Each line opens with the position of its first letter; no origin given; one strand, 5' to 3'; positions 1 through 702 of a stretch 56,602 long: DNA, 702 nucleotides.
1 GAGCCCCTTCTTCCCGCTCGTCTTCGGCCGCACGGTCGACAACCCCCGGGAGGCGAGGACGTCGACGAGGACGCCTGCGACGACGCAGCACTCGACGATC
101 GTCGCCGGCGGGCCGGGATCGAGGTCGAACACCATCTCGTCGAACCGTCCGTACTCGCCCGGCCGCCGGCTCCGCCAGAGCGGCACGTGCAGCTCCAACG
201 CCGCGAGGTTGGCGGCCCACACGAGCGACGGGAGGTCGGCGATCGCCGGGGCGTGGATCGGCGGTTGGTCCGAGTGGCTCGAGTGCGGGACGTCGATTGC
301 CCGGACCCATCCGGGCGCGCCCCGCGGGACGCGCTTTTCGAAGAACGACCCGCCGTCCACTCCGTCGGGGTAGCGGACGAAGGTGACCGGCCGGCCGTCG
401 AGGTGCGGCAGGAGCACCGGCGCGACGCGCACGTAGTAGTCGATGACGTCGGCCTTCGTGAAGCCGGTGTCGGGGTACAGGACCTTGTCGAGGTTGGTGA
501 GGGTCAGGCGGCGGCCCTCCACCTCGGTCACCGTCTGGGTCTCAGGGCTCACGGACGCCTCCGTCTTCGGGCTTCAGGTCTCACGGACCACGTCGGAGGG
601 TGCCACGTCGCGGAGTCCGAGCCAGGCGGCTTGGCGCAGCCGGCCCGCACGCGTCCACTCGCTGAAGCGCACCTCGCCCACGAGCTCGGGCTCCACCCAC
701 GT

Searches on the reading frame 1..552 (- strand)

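Call 6: search_protein_families(library=pfam, proteins=[window:1-552:-], max_evalue=0.00001)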
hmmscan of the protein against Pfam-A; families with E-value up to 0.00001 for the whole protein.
window:1-552:- (184 aa): 1 family
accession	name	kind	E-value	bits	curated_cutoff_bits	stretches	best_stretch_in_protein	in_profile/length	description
PF21686.3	LigD_Prim-Pol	-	1.5e-42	146.4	27.4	1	32-184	1-146/254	LigD, primase-polymerase domain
